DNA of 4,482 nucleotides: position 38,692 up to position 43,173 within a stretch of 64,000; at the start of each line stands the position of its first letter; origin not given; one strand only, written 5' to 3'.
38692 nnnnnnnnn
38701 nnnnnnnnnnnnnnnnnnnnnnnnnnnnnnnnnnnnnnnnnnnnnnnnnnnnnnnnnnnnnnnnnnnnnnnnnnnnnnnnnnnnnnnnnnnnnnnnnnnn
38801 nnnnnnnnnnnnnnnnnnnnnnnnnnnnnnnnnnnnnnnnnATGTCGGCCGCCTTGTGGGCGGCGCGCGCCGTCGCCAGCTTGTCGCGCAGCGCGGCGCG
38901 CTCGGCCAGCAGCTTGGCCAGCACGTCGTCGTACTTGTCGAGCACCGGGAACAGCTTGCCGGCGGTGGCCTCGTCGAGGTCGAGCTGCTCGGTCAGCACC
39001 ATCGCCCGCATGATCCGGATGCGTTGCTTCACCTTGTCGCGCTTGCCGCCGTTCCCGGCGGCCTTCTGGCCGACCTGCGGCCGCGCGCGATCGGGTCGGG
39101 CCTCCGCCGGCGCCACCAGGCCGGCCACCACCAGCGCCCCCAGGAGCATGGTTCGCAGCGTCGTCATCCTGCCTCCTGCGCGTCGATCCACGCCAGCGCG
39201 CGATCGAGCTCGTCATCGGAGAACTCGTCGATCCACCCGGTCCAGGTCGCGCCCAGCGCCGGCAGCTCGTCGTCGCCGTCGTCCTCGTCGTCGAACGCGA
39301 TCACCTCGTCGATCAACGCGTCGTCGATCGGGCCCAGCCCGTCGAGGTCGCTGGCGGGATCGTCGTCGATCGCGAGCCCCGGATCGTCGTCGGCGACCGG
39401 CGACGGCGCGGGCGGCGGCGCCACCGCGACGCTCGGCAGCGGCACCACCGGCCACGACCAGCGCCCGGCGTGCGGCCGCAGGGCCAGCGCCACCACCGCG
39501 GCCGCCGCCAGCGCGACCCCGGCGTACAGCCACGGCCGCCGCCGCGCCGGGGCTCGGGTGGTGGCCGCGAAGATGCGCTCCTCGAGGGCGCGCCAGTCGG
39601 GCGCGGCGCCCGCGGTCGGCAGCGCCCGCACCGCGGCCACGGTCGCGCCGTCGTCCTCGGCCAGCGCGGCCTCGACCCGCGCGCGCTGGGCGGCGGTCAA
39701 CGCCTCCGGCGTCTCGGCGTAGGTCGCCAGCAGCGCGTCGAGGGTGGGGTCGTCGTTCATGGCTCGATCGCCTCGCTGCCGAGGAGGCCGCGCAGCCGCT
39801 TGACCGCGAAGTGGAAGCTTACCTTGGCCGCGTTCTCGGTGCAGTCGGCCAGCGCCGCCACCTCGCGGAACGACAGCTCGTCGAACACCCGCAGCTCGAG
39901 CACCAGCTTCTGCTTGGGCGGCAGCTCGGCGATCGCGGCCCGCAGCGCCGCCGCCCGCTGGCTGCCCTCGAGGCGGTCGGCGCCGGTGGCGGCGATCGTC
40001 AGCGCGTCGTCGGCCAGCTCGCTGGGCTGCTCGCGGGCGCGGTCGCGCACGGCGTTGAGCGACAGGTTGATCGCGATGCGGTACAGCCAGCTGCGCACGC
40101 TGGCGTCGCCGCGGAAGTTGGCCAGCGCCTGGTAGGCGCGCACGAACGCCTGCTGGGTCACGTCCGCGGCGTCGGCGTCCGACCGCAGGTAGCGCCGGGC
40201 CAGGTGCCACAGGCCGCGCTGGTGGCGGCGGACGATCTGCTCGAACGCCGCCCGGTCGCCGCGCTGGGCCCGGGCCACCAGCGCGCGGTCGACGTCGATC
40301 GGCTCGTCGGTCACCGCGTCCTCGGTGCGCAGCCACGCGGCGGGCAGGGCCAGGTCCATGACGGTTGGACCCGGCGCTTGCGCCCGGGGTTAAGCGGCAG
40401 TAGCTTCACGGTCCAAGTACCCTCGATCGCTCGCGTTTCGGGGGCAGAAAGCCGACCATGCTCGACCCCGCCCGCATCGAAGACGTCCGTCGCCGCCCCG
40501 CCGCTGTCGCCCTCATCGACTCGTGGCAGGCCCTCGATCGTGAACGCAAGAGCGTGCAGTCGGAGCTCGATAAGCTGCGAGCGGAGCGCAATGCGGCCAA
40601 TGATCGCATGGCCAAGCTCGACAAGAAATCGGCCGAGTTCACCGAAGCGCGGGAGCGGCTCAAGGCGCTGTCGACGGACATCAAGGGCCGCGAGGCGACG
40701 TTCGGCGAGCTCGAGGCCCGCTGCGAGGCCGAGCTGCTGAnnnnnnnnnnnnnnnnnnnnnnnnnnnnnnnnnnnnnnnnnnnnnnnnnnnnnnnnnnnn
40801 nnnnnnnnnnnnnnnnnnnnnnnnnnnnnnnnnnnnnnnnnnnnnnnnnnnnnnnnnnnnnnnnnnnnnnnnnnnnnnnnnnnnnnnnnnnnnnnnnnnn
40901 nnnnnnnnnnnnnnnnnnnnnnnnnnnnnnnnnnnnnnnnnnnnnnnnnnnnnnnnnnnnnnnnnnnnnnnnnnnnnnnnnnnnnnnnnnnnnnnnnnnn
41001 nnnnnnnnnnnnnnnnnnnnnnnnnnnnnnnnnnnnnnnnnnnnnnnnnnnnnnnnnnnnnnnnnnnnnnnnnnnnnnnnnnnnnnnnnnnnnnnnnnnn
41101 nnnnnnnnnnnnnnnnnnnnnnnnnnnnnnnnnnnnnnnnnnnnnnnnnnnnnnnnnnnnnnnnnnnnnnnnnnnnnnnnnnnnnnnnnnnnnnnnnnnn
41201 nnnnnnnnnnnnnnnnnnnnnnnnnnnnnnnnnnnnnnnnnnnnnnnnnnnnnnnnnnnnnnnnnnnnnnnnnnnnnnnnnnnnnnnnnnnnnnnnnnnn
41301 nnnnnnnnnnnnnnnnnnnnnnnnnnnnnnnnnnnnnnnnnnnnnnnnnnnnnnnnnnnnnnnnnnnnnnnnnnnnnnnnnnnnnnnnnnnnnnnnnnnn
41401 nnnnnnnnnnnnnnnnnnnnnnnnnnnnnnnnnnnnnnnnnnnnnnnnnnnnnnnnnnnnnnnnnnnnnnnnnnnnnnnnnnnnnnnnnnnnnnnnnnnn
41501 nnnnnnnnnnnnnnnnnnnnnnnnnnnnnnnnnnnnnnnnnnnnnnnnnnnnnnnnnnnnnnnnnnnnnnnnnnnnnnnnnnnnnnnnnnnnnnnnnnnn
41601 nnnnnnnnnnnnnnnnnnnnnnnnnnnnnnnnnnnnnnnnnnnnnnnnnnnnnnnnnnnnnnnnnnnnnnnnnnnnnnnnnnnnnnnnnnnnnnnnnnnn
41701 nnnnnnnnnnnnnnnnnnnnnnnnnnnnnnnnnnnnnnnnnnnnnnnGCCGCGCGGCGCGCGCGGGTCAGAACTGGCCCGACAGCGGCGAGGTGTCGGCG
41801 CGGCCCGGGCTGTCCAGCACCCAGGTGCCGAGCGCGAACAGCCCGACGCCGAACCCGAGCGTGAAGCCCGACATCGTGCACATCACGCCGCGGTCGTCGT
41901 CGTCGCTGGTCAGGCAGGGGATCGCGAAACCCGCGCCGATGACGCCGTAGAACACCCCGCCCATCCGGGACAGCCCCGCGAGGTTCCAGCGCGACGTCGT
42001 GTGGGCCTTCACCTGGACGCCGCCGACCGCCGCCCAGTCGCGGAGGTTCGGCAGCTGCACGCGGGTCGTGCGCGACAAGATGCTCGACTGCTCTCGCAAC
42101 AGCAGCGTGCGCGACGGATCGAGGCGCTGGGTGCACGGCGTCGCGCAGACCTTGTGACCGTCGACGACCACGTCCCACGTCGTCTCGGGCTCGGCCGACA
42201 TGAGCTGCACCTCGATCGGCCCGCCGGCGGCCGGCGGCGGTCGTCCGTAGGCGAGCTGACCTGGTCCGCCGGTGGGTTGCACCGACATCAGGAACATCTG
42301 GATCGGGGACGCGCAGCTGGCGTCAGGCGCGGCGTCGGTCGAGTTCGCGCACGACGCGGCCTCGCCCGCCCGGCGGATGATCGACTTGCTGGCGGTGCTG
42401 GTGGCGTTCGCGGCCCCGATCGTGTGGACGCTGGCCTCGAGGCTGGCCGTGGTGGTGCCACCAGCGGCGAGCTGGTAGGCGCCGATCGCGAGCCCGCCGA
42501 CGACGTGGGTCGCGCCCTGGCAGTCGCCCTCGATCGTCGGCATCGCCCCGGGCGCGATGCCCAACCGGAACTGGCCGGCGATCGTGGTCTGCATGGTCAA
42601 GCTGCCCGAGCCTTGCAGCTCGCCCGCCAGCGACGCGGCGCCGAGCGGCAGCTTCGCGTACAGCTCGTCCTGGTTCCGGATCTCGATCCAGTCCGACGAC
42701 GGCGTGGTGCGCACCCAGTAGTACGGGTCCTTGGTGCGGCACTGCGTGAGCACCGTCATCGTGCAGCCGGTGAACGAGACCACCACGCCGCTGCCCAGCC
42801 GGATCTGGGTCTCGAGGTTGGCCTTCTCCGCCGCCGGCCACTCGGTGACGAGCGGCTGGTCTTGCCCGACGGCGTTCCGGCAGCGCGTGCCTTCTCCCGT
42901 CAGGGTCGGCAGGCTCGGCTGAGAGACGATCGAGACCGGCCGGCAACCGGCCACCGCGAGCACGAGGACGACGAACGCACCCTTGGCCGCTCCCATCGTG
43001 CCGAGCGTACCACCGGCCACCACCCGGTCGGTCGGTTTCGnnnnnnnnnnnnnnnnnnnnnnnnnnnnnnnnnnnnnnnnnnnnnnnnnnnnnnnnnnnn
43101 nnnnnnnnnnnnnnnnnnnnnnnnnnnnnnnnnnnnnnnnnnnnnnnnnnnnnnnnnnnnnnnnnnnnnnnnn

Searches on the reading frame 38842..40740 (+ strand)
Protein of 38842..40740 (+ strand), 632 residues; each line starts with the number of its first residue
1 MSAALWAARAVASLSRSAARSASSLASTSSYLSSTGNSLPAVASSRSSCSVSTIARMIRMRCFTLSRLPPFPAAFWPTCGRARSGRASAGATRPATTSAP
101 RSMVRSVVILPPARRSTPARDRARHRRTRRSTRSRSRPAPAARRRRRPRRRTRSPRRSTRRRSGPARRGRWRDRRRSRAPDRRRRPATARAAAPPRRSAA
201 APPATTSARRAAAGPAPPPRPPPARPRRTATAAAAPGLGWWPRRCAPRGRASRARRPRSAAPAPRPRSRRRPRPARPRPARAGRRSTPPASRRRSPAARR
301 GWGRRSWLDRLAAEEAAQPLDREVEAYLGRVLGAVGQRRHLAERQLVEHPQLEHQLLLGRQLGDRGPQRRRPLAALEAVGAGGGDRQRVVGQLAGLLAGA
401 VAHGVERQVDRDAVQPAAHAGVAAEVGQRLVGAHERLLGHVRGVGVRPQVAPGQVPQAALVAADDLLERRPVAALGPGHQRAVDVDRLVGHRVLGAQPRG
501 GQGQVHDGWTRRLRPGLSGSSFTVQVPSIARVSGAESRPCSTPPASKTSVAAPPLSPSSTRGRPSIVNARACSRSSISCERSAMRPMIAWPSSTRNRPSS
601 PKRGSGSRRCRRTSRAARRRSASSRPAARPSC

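Call 6: search_protein_families(library=pfam, proteins=[window:38842-40740:+])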
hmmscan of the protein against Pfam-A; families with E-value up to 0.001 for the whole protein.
window:38842-40740:+ (632 aa): 0 families

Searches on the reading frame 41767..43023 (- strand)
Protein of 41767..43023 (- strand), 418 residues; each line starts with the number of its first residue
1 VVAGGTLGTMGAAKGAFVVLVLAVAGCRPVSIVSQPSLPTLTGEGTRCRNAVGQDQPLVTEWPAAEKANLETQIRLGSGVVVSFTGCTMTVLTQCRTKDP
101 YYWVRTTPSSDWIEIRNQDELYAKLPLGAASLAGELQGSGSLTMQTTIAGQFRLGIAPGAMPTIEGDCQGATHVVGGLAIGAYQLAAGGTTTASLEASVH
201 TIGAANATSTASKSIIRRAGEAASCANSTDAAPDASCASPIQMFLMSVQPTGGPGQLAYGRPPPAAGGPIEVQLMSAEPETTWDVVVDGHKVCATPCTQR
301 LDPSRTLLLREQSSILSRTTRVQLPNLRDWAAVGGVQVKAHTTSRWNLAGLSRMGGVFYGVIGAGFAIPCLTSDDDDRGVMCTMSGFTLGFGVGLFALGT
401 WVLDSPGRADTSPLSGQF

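Call 6: search_protein_families(library=pfam, proteins=[window:41767-43023:-])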
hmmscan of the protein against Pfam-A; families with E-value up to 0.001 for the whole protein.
window:41767-43023:- (418 aa): 0 families

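Call 49: search_protein_families(library=ncbifam, proteins=[window:41767-43023:-], max_evalue=0.001)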
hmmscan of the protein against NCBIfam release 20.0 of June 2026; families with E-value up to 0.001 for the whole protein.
window:41767-43023:- (418 aa): 0 families
